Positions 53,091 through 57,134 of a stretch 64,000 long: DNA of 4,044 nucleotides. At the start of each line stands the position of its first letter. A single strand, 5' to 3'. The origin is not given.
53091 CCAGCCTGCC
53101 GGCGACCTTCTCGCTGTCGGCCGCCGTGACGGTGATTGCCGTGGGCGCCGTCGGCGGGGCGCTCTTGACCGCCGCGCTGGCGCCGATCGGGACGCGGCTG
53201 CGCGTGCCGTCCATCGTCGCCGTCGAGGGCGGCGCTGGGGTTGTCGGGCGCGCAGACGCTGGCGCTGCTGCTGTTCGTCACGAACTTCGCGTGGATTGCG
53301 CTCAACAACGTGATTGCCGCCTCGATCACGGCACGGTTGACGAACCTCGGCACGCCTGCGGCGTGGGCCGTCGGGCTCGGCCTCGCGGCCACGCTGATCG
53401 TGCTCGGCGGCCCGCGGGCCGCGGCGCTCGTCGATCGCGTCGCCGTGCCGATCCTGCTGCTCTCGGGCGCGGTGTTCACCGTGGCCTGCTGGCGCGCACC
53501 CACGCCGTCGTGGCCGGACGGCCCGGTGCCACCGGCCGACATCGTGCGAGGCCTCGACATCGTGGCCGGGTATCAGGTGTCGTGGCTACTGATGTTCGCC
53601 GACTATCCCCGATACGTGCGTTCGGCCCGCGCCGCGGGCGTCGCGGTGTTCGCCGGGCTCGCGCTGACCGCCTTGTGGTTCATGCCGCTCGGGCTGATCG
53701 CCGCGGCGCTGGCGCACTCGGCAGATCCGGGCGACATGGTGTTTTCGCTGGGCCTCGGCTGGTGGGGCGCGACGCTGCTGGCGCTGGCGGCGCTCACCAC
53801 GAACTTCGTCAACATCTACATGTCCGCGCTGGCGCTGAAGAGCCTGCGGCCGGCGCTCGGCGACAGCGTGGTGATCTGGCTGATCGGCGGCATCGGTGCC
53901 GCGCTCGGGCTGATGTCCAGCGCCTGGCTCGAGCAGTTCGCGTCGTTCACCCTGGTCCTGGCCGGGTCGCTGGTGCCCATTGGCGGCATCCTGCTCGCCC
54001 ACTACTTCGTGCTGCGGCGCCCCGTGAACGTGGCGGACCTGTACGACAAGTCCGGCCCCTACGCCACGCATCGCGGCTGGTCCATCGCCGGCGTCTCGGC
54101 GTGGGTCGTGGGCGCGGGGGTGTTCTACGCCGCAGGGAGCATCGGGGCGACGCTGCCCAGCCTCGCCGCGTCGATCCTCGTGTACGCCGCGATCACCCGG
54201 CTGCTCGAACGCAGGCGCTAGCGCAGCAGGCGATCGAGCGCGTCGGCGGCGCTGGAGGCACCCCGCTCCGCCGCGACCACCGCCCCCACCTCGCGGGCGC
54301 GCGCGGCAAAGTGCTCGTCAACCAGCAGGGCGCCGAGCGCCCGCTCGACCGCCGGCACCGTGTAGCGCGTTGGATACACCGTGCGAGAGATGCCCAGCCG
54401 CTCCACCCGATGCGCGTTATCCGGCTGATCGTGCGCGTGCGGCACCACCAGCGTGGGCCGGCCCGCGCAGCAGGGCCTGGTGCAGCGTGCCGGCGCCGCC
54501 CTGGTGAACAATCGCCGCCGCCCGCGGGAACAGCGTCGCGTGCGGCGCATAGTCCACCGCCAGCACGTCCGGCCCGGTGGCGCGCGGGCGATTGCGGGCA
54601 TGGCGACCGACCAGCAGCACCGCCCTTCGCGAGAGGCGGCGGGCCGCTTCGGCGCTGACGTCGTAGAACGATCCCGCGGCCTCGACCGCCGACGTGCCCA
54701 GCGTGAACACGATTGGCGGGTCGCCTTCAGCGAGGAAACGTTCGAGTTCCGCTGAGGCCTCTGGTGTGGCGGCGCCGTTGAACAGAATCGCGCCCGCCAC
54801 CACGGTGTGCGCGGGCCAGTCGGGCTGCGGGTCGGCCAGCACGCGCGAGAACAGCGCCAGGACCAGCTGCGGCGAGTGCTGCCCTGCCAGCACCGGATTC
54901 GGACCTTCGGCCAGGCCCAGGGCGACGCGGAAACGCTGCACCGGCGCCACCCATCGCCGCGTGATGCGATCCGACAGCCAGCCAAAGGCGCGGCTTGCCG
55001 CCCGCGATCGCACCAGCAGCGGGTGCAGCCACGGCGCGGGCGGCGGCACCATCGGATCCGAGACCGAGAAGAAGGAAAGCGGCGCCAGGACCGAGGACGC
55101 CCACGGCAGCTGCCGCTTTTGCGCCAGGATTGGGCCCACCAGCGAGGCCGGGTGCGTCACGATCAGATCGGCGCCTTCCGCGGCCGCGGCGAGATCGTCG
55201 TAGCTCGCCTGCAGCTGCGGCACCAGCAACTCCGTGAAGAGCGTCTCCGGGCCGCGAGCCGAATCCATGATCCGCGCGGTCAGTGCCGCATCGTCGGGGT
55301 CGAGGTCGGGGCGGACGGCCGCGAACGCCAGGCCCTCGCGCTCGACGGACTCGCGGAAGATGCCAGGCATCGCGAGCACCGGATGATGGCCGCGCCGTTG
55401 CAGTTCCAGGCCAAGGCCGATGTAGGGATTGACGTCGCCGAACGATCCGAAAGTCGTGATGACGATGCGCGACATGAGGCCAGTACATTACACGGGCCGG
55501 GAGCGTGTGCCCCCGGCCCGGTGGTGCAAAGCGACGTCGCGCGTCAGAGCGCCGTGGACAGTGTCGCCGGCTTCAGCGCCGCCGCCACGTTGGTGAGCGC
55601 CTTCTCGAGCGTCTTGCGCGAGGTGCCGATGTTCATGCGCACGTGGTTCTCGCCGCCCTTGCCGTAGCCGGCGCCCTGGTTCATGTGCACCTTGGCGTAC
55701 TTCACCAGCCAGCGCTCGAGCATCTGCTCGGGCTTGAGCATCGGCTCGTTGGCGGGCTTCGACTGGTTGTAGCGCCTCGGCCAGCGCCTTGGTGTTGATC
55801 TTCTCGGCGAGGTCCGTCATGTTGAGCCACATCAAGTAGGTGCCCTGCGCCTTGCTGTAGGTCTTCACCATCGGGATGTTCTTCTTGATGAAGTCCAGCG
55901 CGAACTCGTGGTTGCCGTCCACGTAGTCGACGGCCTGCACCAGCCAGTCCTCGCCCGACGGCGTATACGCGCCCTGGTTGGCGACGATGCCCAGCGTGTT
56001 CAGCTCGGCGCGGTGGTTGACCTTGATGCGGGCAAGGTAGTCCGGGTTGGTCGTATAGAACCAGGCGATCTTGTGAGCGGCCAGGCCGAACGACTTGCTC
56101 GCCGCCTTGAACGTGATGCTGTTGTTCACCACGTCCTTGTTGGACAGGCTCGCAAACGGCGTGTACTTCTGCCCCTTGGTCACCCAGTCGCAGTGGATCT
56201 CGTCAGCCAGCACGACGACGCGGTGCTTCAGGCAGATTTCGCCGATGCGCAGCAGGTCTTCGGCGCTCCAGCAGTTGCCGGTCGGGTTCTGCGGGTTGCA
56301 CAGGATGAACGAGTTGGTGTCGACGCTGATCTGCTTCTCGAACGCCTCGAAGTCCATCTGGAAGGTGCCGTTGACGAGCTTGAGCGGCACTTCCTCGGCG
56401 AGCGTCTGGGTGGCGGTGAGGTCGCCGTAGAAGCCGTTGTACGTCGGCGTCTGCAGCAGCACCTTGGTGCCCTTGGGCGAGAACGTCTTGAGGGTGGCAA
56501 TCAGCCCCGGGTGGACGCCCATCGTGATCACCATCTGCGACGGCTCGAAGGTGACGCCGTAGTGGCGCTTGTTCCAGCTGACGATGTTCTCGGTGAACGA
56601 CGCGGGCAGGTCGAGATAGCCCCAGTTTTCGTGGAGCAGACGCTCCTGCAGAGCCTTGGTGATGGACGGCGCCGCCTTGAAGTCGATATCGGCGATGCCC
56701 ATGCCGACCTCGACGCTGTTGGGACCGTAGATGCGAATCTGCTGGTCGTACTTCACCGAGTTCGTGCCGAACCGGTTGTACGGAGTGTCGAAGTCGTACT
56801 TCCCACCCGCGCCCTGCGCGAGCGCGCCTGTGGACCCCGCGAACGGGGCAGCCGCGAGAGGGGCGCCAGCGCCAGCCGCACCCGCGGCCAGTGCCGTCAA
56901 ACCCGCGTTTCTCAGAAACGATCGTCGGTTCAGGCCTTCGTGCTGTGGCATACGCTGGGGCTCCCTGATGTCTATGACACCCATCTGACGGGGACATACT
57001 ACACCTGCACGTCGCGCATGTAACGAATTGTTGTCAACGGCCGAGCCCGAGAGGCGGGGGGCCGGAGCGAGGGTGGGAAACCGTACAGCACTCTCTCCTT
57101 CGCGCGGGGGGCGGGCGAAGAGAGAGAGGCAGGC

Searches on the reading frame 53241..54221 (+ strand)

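Call 82: search_protein_families(library=pfam, proteins=[window:53241-54221:+], max_evalue=0.00001)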
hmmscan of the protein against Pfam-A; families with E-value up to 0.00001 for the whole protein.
window:53241-54221:+ (326 aa): 1 family
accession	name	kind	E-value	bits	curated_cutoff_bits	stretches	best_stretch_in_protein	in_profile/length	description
PF02133.21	Transp_cyt_pur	-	2.5e-13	50.1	23.5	1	42-309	140-429/440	Permease for cytosine/purines, uracil, thiamine, allantoin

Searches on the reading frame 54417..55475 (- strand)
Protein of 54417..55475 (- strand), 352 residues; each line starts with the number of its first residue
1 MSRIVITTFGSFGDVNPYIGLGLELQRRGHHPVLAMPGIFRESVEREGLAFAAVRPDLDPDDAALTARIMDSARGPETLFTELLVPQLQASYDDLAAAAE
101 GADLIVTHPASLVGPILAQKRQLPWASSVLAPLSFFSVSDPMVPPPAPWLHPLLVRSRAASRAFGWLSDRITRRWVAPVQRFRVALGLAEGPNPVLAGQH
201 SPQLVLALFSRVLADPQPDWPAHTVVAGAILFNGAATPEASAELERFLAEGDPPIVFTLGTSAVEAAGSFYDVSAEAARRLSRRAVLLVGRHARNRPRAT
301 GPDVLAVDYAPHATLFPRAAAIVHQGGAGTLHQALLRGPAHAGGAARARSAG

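Call 82: search_protein_families(library=pfam, proteins=[window:54417-55475:-], max_evalue=0.00001)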
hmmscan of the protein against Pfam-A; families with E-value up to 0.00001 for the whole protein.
window:54417-55475:- (352 aa): 1 family
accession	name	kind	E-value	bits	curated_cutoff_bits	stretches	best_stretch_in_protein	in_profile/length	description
PF03033.26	Glyco_transf_28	-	6.5e-06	26.7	26.2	0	4-56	1-55/139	Glycosyltransferase family 28 N-terminal domain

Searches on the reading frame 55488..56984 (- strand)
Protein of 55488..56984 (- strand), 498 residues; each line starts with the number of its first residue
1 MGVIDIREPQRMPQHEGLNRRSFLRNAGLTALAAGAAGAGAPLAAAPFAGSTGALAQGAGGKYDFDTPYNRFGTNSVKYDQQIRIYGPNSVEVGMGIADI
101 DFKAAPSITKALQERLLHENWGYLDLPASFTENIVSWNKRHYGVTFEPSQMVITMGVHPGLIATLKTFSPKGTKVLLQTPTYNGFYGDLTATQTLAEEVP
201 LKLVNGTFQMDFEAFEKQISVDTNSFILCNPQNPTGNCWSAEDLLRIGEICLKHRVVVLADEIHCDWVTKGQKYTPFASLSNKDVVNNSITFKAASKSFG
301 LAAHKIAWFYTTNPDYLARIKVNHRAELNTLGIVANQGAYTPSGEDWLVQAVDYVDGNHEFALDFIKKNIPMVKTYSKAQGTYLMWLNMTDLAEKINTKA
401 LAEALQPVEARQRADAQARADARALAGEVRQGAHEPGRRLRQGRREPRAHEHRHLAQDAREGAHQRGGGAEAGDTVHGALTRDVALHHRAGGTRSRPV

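Call 82: search_protein_families(library=pfam, proteins=[window:55488-56984:-], max_evalue=0.00001)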
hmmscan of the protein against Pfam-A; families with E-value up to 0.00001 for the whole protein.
window:55488-56984:- (498 aa): 1 family
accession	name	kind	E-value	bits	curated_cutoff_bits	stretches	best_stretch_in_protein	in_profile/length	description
PF00155.27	Aminotran_1_2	-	1.8e-28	100.2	19.7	1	94-366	5-290/361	Aminotransferase class I and II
